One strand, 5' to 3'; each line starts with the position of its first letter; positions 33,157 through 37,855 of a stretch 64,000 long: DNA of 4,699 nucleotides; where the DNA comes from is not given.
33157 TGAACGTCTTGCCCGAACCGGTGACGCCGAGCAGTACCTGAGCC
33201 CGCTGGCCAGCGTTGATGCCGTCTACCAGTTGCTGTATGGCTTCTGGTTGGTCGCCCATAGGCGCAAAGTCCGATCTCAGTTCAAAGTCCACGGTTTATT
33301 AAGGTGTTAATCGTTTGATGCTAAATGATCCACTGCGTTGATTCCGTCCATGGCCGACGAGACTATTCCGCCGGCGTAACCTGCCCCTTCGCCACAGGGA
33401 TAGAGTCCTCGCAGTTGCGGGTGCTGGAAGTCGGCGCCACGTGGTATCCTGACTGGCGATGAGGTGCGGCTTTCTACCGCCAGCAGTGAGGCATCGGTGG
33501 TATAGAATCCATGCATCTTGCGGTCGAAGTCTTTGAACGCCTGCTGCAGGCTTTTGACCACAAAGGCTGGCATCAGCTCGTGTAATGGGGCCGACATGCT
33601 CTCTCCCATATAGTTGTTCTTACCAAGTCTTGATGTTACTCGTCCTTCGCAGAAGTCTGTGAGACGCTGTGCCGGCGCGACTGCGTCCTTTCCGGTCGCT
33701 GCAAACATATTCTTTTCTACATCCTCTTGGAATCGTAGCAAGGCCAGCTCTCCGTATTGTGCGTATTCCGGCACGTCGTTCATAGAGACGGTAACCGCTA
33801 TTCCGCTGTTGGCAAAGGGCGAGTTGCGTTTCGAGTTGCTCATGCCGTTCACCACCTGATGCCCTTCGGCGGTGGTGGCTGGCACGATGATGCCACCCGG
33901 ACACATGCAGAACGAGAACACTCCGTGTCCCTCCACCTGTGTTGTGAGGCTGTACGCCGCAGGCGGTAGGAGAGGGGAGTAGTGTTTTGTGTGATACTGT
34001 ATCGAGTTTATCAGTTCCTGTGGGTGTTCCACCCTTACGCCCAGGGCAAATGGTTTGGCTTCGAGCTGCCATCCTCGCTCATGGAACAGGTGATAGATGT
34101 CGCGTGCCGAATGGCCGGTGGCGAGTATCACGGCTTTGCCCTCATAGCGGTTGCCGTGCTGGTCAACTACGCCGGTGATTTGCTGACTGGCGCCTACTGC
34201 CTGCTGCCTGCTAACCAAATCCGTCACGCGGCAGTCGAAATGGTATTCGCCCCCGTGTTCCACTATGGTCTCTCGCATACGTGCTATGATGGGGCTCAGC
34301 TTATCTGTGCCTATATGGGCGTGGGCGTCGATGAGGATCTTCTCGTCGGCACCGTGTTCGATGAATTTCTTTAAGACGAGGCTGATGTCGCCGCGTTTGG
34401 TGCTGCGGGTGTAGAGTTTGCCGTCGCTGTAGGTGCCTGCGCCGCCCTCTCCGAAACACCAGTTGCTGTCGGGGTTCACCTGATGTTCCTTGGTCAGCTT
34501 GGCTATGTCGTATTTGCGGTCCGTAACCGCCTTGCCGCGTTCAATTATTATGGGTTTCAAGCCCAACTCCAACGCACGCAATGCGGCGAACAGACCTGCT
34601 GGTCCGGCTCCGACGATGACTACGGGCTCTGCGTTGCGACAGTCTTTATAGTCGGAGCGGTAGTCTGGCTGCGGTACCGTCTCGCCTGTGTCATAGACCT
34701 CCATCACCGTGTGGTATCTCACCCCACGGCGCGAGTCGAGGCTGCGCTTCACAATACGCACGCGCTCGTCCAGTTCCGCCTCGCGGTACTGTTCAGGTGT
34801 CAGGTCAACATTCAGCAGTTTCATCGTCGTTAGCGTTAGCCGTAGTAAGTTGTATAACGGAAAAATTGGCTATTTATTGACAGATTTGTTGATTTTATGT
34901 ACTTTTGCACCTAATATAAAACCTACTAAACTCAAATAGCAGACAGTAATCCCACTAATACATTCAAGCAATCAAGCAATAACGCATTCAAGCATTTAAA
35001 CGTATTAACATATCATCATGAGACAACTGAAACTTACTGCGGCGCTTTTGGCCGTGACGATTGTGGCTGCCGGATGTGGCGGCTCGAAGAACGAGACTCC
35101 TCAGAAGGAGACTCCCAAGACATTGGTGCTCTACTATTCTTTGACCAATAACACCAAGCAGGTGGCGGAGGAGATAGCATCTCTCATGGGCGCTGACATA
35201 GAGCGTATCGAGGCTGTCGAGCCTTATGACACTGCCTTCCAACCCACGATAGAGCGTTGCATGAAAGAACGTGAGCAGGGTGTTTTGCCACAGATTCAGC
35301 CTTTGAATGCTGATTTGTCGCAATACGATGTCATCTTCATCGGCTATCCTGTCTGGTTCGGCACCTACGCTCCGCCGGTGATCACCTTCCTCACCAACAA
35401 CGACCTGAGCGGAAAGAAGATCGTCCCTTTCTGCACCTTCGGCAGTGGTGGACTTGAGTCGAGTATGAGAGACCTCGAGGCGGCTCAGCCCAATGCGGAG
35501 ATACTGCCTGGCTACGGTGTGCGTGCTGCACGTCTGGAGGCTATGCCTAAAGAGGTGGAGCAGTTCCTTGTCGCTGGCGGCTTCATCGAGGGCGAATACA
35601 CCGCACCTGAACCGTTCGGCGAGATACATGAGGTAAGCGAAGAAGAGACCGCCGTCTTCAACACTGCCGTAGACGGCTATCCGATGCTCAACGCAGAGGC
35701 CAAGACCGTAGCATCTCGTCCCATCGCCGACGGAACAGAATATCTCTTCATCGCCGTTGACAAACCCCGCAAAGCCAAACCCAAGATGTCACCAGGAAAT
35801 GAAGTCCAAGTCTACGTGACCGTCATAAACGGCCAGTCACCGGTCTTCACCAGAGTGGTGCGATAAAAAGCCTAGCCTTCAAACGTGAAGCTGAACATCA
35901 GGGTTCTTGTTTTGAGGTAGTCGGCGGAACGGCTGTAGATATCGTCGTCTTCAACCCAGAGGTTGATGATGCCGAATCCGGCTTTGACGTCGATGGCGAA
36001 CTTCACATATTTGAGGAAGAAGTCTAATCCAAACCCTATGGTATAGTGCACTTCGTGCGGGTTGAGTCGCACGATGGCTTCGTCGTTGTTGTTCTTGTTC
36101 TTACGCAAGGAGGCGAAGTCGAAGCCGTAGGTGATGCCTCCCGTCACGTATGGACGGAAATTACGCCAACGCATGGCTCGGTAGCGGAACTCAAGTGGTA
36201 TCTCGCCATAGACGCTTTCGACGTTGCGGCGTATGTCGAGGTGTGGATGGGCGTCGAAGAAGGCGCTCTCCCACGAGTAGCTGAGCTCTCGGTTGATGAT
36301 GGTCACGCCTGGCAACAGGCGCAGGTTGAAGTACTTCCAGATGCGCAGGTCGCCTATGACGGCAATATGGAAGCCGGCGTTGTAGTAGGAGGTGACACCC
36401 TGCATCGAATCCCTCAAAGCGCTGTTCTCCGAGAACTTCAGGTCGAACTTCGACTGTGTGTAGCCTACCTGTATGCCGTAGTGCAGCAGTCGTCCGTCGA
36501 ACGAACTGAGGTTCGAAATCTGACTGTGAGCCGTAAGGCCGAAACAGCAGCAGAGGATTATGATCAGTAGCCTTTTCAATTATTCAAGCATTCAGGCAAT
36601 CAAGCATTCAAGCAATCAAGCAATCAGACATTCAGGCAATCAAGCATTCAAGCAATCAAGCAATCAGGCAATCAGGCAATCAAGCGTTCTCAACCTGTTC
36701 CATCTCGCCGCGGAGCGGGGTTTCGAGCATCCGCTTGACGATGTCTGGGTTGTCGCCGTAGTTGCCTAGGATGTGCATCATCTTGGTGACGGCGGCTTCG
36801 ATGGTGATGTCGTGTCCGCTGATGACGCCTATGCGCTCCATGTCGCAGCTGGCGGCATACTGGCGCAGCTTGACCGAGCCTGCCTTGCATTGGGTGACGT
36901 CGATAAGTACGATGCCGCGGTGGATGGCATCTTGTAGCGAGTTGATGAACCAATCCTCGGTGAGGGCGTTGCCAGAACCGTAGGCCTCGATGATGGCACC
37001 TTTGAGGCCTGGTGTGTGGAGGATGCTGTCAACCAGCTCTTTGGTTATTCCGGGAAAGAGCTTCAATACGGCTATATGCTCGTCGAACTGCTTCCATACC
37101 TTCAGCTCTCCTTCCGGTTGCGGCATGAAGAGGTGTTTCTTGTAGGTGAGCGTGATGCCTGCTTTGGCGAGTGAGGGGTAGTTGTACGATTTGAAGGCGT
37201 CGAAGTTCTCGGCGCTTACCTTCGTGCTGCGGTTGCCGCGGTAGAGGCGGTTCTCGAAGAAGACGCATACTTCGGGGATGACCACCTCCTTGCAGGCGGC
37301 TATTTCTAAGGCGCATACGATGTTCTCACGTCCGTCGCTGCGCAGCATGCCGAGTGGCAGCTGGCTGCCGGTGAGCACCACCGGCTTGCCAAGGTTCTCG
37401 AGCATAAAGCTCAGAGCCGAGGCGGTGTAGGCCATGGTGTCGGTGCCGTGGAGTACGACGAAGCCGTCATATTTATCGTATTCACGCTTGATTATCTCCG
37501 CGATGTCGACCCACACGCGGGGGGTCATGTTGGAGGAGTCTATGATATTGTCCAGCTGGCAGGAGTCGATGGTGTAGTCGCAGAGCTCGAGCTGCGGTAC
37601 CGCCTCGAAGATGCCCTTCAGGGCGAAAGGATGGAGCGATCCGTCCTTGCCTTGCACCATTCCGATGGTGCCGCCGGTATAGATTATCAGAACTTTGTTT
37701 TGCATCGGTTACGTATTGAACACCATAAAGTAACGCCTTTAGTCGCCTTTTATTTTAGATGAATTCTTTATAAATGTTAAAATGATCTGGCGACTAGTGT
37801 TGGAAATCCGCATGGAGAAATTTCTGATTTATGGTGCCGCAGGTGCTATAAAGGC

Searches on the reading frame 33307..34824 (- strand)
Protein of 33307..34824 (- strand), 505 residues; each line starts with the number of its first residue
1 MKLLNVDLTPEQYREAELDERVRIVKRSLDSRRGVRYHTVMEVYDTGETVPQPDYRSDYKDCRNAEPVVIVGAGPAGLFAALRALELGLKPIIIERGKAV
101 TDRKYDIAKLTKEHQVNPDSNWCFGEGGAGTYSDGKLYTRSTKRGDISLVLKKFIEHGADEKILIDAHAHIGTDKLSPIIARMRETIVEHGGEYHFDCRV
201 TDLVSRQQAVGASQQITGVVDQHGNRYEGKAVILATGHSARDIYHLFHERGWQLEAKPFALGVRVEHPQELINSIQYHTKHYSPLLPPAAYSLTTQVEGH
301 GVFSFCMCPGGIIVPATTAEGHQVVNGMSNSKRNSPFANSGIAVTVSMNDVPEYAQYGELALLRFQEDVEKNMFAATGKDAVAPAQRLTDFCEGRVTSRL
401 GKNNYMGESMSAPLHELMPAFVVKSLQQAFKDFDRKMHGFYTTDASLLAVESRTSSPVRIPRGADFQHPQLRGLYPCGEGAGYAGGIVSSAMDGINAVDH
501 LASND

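Call 11: search_protein_families(library=pfam, proteins=[window:33307-34824:-], max_evalue=0.01)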
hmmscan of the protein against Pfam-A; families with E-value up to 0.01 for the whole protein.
window:33307-34824:- (505 aa): 12 families
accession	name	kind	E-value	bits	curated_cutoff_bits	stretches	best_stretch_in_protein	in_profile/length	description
PF21688.3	FAD-depend_C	-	8.8e-70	235.4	27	1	258-454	1-197/197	FAD-dependent protein, C-terminal domain-like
PF01266.30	DAO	-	2.9e-10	40.7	27.9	2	182-247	154-213/353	FAD dependent oxidoreductase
PF07992.20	Pyr_redox_2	-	1.2e-07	31.9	26.1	1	68-242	3-113/291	Pyridine nucleotide-disulphide oxidoreductase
PF03486.20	HI0933_like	-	6.3e-07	29.5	50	1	68-101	3-36/244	HI0933-like protein Rossmann domain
PF00890.30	FAD_binding_2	-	6.7e-07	29.3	20.4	1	68-99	2-33/414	FAD binding domain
PF01134.28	GIDA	-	2.1e-06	27.5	22.1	0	68-94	2-28/391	Glucose inhibited division protein A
PF13738.12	Pyr_redox_3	-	5.6e-06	26.3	30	1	69-101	1-34/305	Pyridine nucleotide-disulphide oxidoreductase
PF12831.13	FAD_oxidored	-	0.00029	20.7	27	1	68-98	2-32/416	FAD dependent oxidoreductase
PF01946.23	Thi4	-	0.00077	19.2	26.2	0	67-97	19-50/235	Thi4 family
PF01494.25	FAD_binding_3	-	0.0017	18.1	22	1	67-98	3-34/349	FAD binding domain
PF13454.12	NAD_binding_9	-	0.003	18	21.8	0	206-238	120-154/155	FAD-NAD(P)-binding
PF13450.12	NAD_binding_8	-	0.0045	17.7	21.9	0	70-98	1-29/68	NAD(P)-binding Rossmann-like domain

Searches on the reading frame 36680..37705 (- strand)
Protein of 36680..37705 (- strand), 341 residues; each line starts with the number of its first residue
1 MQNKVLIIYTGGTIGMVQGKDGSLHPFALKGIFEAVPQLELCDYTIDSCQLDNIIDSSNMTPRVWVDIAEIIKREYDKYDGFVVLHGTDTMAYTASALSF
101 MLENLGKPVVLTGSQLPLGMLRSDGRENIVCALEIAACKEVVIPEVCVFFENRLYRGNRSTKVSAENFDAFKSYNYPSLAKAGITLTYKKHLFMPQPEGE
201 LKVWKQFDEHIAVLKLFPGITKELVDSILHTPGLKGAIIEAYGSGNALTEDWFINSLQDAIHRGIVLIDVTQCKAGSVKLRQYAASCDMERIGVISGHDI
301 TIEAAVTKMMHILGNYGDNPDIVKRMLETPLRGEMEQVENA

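Call 11: search_protein_families(library=pfam, proteins=[window:36680-37705:-], max_evalue=0.01)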
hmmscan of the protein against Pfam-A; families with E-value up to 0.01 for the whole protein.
window:36680-37705:- (341 aa): 2 families
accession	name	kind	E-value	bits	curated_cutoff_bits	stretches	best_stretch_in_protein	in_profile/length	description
PF00710.25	Asparaginase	-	1.5e-64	217.5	22.5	1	4-190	1-189/193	Asparaginase, N-terminal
PF17763.6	Asparaginase_C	-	1.8e-27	96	34.6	1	210-324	1-112/114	Glutaminase/Asparaginase C-terminal domain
